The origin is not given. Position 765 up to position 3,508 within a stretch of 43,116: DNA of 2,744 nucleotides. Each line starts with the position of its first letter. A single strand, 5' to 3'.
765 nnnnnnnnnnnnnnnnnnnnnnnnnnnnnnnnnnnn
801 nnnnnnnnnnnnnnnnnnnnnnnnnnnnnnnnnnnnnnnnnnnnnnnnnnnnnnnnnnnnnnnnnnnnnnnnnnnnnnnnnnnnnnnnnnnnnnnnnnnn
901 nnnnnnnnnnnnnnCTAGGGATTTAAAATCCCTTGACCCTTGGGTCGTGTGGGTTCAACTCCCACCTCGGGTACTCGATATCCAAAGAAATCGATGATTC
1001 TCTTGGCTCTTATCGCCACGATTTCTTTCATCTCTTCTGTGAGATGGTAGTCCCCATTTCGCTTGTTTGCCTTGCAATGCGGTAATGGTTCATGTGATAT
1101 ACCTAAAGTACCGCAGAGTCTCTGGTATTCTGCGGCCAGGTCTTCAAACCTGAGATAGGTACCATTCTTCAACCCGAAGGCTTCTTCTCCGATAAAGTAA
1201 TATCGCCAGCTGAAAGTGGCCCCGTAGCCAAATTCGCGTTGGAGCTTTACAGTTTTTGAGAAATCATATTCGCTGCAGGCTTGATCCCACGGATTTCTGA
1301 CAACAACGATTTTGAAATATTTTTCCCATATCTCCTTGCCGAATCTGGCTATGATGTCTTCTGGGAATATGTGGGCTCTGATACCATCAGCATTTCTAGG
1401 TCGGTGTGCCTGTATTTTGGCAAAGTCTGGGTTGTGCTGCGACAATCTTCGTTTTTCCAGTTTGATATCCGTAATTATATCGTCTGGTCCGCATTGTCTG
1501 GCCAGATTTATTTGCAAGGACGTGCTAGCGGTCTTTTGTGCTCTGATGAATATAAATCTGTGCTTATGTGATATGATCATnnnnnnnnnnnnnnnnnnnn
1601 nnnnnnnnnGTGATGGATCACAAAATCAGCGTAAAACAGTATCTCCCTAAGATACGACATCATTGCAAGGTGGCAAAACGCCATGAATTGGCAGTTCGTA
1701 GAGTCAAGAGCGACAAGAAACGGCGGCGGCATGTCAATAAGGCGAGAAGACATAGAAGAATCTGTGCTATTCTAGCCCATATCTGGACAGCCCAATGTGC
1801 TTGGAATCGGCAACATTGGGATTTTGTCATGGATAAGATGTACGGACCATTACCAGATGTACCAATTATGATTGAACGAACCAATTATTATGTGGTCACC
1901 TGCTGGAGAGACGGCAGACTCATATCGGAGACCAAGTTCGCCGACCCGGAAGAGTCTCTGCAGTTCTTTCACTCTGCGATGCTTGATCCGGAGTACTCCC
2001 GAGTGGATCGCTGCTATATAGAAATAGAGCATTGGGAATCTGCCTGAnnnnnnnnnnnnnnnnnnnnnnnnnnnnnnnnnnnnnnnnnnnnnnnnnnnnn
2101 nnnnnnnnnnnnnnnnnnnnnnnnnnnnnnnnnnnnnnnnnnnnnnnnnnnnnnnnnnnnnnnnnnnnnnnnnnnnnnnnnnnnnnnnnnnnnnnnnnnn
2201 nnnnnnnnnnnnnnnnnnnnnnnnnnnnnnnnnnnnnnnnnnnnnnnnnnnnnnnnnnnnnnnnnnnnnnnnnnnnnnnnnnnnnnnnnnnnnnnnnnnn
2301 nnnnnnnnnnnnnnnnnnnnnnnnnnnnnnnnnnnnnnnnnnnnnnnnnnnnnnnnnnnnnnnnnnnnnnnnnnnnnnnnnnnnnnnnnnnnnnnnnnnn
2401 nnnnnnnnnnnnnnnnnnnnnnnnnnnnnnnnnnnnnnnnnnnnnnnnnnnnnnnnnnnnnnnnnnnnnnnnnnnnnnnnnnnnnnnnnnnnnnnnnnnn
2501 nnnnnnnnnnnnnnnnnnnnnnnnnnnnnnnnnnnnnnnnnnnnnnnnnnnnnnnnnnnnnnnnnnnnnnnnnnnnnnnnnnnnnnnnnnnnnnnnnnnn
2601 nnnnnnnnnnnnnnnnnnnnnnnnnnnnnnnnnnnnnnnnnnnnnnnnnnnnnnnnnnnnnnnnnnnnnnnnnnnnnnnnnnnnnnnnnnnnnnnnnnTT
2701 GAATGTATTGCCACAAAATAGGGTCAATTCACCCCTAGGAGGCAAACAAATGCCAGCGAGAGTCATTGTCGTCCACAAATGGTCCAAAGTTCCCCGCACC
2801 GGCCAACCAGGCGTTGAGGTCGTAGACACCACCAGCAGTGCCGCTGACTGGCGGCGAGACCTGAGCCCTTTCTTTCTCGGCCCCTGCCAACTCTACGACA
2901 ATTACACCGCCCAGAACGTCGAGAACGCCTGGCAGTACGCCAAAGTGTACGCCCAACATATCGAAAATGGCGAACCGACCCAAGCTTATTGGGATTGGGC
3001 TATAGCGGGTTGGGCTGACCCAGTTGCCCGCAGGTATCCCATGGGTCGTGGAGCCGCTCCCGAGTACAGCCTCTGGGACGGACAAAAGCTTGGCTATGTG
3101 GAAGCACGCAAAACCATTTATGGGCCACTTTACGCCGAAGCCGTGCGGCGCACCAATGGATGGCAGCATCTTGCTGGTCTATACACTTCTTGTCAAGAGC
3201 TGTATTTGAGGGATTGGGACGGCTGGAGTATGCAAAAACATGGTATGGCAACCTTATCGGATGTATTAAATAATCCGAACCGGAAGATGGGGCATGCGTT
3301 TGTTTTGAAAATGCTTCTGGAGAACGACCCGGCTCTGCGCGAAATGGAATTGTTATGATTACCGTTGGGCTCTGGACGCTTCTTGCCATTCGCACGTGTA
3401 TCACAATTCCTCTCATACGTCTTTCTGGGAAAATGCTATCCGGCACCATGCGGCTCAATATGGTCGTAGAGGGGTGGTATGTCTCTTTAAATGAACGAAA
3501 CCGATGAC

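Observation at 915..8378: Two sulfotransferases plus a dispersed set of glycan or small-molecule-modifying enzymes in a phage-like region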

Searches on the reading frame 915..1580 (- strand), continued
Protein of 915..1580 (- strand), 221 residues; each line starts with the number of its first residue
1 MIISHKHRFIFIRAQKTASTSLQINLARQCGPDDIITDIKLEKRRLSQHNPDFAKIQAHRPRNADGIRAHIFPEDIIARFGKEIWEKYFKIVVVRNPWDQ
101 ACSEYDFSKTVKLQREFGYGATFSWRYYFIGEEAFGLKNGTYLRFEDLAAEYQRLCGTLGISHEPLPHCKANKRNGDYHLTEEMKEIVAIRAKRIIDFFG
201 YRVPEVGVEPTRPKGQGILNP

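Call 70: search_protein_families(library=pfam, proteins=[L059:5152-6087:-, L068:7351-8262:+, L029:8599-9375:-, L044:8523-10166:+, L050:12854-13705:+, L040:11240-11746:+, L062:13318-14142:-, L001:203-967:+], max_evalue=0.001)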
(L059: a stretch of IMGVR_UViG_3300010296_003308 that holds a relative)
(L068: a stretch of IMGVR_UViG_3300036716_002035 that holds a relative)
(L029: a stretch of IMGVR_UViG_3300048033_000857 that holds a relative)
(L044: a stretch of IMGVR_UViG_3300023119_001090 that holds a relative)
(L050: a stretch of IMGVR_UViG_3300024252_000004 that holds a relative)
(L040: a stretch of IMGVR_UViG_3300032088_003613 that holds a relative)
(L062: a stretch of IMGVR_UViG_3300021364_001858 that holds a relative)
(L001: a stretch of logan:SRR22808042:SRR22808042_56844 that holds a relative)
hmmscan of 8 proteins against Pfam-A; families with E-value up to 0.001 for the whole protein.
L059:5152-6087:- (311 aa): 0 families

L068:7351-8262:+ (303 aa): 9 families
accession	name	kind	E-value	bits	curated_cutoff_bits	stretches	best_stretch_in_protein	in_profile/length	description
PF01370.27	Epimerase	-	7.9e-60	202.7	20.9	1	7-243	2-240/240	NAD dependent epimerase/dehydratase family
PF16363.11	GDP_Man_Dehyd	-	5e-59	200.9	27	1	7-298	1-330/332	GDP-mannose 4,6 dehydratase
PF01073.25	3Beta_HSD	-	6.4e-24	84.9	22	1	7-240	1-246/280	3-beta hydroxysteroid dehydrogenase/isomerase family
PF02719.21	Polysacc_synt_2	-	1.8e-14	54.1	20.2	1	7-256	2-242/293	Polysaccharide biosynthesis protein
PF07993.18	NAD_binding_4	-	4.3e-14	52.7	20.1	1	61-186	80-217/258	Male sterility protein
PF04321.23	RmlD_sub_bind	-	7.9e-13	48.6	27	1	5-234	2-205/287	RmlD substrate binding domain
PF13460.12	NAD_binding_10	-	4.1e-09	37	27.2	1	10-126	1-104/184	NAD(P)H-binding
PF05368.20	NmrA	-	7.6e-07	29.5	27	1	3-123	2-110/298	NmrA-like family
PF03435.24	Sacchrp_dh_NADP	-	6.5e-05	23.7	25.1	1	11-102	5-100/129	Saccharopine dehydrogenase NADP binding domain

L029:8599-9375:- (258 aa): 3 families
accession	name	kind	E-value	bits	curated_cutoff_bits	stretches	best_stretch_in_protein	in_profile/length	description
PF01050.24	MannoseP_isomer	-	2e-23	83.2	23.6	1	148-256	12-113/116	Mannose-6-phosphate isomerase C-terminal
PF01467.32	CTP_transf_like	-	1.5e-16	61.2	21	1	7-103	2-89/133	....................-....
PF07883.17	Cupin_2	-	2.8e-07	30.6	27.2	1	171-243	4-69/70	Cupin domain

L044:8523-10166:+ (547 aa): 1 family
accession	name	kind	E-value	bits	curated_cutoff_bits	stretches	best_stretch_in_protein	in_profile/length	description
PF05159.20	Capsule_synth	-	5.3e-18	66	20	1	348-503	102-268/310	Capsule polysaccharide biosynthesis protein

L050:12854-13705:+ (283 aa): 3 families
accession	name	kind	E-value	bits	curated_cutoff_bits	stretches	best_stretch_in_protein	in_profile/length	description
PF00984.24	UDPG_MGDP_dh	-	2.6e-17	63.2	25.4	1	181-274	1-89/94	UDP-glucose/GDP-mannose dehydrogenase family, central domain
PF03721.20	UDPG_MGDP_dh_N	-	1e-14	55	27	1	65-156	74-177/187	UDP-glucose/GDP-mannose dehydrogenase family, NAD binding domain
PF03807.23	F420_oxidored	-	0.0006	20.8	21.6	0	15-79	1-71/94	NADP oxidoreductase coenzyme F420-dependent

L040:11240-11746:+ (168 aa): 2 families
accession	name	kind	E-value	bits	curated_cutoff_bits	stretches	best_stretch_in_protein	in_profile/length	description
PF13578.12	Methyltransf_24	-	7.7e-15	56.1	26.3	1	20-132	2-105/105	Methyltransferase domain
PF05711.17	TylF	-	2.9e-06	27.2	23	1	102-161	200-254/264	Macrocin-O-methyltransferase (TylF)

L062:13318-14142:- (274 aa): 0 families

L001:203-967:+ (254 aa): 1 family
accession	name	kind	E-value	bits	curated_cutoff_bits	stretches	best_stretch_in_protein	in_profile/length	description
PF13578.12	Methyltransf_24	-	6.3e-05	24.2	26.3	1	86-187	1-104/105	Methyltransferase domain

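Call 92: search_dna_similar(query=L040:9989-10597:+, collection=phages, mode=protein, max_rows=15, max_evalue=0.00001)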
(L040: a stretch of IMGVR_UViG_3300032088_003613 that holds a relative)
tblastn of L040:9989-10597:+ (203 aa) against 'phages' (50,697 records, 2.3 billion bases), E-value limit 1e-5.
Records with a match: 50; places in all: 51; records where one place covers at least 80% of the query: 50.
Best place of each record, by identity: <60% 50.
By first word of the organism name: Synechococcus 45; uncultured 2; Ralstonia 2; Stenotrophomonas 1.
By host as written in the record: - 49; Stenotrophomonas maltophilia D1571 1.
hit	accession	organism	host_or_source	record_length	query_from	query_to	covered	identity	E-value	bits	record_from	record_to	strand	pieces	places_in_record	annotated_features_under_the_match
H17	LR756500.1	uncultured phage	metagenomic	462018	7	201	96%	27.6%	7e-12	69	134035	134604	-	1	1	record has no annotation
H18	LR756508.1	uncultured phage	metagenomic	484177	11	201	94%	27.7%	8e-10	63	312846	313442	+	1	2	record has no annotation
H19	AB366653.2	Ralstonia phage phiRSL1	-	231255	5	200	97%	26.1%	8e-13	72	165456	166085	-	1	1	sulfotransferase-like protein | hypothetical protein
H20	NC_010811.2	Ralstonia phage phiRSL1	-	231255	5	200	97%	26.1%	8e-13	72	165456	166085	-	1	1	Galactose-3-O-sulfotransferase | beta-glucosyl-HMC-alpha-glucosyltransferase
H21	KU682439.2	Stenotrophomonas phage vB_SmaS-DLP_6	Stenotrophomonas maltophilia D1571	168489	12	201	94%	27.0%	4e-17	84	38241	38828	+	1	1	sulfotransferase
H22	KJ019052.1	Synechococcus phage ACG-2014f_Syn7803C7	-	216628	11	196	92%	25.7%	6e-8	58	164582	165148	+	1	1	hypothetical protein | glycosyltransferase family 25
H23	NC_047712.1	Synechococcus phage ACG-2014f_Syn7803C7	-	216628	11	196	92%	25.7%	6e-8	58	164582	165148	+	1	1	Galactose-3-O-sulfotransferase | glucosyltransferase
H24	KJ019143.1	Synechococcus phage ACG-2014f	-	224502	11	196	92%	25.7%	6e-8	58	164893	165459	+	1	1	hypothetical protein | glycosyltransferase family 25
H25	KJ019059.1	Synechococcus phage ACG-2014f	-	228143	11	196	92%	25.7%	6e-8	58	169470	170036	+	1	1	hypothetical protein | glycosyltransferase family 25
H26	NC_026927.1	Synechococcus phage ACG-2014f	-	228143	11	196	92%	25.7%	6e-8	58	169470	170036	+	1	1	Galactose-3-O-sulfotransferase | glucosyltransferase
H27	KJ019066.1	Synechococcus phage ACG-2014f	-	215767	11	196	92%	25.7%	1e-7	57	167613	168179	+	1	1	hypothetical protein | glycosyltransferase family 25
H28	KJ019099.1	Synechococcus phage ACG-2014f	-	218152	11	196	92%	25.2%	9e-8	57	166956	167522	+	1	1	hypothetical protein | glycosyltransferase family 25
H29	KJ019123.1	Synechococcus phage ACG-2014f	-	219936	11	196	92%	25.2%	2e-7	56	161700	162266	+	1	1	hypothetical protein | glycosyltransferase family 25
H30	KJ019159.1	Synechococcus phage ACG-2014f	-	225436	11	196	92%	24.8%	6e-7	55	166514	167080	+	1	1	hypothetical protein | glycosyltransferase family 25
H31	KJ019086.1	Synechococcus phage ACG-2014f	-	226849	11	196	92%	24.8%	6e-7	55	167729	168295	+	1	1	hypothetical protein | glycosyltransferase family 25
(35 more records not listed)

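Call 93: get_annotated_region(hit=H26, flank=6000)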
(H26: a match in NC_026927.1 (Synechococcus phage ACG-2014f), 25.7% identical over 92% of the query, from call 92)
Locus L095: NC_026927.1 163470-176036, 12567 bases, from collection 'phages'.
description: Synechococcus phage ACG-2014f isolate Syn7803C90, complete genome.
organism: Synechococcus phage ACG-2014f (NCBI taxid 1493511)
taxonomy: Viruses; Duplodnaviria; Heunggongvirae; Uroviricota; Caudoviricetes; Kyanoviridae; Atlauavirus; Atlauavirus tusconc8
host: -; source: -; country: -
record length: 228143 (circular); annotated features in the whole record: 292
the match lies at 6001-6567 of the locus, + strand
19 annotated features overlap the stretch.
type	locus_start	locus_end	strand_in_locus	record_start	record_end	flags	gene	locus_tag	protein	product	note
CDS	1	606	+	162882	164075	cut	-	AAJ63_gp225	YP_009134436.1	aminotransferase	-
CDS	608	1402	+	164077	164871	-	-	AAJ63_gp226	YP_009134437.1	glycosyltransferase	-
CDS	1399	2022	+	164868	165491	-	-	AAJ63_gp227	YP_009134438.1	methyltransferase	-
CDS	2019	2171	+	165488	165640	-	-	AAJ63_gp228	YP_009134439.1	hypothetical protein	-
CDS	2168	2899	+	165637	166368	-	-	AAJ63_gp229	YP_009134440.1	glycosyltransferase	-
CDS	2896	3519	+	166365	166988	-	-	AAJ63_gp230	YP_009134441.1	hypothetical protein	-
CDS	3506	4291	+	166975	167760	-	-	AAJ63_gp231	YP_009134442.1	hypothetical protein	-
CDS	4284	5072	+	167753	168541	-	-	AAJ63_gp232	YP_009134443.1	hypothetical protein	-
CDS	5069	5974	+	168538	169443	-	-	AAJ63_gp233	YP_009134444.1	nucleotide-sugar epimerase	-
CDS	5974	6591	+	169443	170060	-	-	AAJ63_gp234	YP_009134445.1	Galactose-3-O-sulfotransferase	-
CDS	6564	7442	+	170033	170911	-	-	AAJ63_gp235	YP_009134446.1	glucosyltransferase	-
CDS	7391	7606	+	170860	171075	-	-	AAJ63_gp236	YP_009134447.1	high light inducible protein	Hli03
CDS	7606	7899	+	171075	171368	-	-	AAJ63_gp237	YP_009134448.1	ferredoxin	-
CDS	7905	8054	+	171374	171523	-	-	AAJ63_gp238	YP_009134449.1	hypothetical protein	-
CDS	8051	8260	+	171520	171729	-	-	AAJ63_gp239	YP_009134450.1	high light inducible protein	Hli03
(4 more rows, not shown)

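Call 94: get_annotated_region(hit=H20, flank=5000)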
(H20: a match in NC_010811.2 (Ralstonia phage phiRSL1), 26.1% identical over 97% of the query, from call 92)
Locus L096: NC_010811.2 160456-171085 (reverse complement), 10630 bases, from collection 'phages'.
description: Ralstonia phage RSL1, complete genome.
organism: Ralstonia phage phiRSL1 (NCBI taxid 1980924)
taxonomy: Viruses; Duplodnaviria; Heunggongvirae; Uroviricota; Caudoviricetes; Mieseafarmvirus; Mieseafarmvirus RSL1
host: -; source: -; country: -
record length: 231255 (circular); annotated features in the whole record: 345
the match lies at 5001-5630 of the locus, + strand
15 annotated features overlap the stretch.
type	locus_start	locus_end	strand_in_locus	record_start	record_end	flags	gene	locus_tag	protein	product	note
CDS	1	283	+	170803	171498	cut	-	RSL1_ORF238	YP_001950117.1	adenosine 5'-phosphosulfate kinase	ORF238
CDS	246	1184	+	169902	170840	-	-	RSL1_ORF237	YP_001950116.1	beta-glucosyl-HMC-alpha-glucosyltransferase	ORF237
CDS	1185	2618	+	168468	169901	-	-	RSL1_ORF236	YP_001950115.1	nucleoside-diphosphate-sugar pyrophosphorylase-like protein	ORF236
CDS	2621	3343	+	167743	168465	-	-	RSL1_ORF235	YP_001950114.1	nucleotidyl transferase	ORF235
CDS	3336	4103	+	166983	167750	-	-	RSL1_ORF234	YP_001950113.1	beta-glucosyl-HMC-alpha-glucosyltransferase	ORF234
CDS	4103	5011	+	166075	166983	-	-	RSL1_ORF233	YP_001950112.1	beta-glucosyl-HMC-alpha-glucosyltransferase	ORF233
CDS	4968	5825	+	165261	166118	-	-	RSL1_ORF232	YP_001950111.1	Galactose-3-O-sulfotransferase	ORF232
CDS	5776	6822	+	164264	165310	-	-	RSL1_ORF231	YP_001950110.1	hypothetical protein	ORF231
CDS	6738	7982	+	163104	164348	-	-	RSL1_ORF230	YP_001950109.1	thymidylate synthase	ORF230; thymidylate synthase family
CDS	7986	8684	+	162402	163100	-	-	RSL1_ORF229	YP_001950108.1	hypothetical protein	ORF229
CDS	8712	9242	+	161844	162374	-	-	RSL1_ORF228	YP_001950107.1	hypothetical protein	ORF228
CDS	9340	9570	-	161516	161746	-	-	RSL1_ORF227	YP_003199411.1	hypothetical protein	ORF227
CDS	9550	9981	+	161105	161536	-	-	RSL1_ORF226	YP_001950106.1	hypothetical protein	ORF226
CDS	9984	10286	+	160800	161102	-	-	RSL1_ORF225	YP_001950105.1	hypothetical protein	ORF225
CDS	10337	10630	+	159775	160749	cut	-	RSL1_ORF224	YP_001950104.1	RNA polymerase sigma factor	ORF224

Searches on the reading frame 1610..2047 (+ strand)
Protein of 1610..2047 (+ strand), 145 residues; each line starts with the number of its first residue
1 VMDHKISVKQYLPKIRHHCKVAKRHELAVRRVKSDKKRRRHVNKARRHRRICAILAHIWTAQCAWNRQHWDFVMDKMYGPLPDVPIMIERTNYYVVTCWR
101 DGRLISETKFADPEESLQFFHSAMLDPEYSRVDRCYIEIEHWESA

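Call 26: search_protein_families(library=pfam, proteins=[window:1610-2047:+], max_evalue=0.01)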
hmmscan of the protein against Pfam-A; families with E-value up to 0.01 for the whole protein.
window:1610-2047:+ (145 aa): 0 families

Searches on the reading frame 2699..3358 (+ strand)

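Call 13: search_protein_families(library=phrogs, proteins=[window:2699-3358:+], max_evalue=0.01)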
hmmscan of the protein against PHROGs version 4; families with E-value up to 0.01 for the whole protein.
window:2699-3358:+ (219 aa): 0 families

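Call 26: search_protein_families(library=pfam, proteins=[window:2699-3358:+], max_evalue=0.01)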
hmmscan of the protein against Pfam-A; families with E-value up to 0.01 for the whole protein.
window:2699-3358:+ (219 aa): 1 family
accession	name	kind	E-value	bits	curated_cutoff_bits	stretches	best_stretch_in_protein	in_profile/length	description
PF22075.2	DUF6939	-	1e-07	32.2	27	1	36-150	13-124/167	Family of unknown function (DUF6939)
